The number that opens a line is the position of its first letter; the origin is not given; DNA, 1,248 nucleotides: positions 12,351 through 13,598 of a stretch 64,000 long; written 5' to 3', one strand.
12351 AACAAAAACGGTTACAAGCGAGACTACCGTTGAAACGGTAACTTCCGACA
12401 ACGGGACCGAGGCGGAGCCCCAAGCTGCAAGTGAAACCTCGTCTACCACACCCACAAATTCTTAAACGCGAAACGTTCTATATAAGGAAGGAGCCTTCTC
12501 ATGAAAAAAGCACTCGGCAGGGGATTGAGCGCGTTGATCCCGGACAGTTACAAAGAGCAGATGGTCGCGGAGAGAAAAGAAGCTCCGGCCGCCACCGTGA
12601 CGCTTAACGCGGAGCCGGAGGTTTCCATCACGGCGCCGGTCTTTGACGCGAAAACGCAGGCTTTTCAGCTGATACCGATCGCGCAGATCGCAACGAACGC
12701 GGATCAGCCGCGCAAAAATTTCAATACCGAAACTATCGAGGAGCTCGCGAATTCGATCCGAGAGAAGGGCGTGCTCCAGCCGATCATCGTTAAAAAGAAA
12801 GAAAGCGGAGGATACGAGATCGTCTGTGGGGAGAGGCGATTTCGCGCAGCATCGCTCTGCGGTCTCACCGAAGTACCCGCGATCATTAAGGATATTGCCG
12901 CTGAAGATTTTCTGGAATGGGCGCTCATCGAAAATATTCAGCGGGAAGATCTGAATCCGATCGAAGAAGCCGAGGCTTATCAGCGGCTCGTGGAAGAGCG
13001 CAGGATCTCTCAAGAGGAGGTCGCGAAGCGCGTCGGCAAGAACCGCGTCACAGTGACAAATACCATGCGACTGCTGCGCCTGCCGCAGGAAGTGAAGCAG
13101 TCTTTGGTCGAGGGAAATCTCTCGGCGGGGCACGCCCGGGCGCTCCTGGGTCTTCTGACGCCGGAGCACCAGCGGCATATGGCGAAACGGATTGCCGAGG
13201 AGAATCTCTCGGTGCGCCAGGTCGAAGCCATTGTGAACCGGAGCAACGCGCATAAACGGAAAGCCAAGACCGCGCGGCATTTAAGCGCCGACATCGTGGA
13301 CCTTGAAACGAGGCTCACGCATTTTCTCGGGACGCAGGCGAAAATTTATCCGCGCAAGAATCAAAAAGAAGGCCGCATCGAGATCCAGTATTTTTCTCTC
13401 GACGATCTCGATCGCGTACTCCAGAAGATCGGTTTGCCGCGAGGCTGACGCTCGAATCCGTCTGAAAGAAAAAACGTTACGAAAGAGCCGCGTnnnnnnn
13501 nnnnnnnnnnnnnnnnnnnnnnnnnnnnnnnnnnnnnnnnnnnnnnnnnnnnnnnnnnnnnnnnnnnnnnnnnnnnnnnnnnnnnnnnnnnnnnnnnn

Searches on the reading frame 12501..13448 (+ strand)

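Call 55: search_protein_families(library=pfam, proteins=[window:12501-13448:+], max_evalue=0.00001)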
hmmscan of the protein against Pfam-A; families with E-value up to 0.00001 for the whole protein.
window:12501-13448:+ (315 aa): 3 families
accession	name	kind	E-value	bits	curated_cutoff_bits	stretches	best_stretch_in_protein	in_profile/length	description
PF17762.8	HTH_ParB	-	7.1e-38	129.3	22.6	1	149-248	1-100/102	ParB HTH domain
PF02195.25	ParB_N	-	9.5e-35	119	26.3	1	55-147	3-95/95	ParB N-terminal domain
PF23552.2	ParB_C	-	2.2e-11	43.5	23.8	1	262-311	2-50/50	ParB dimerisation domain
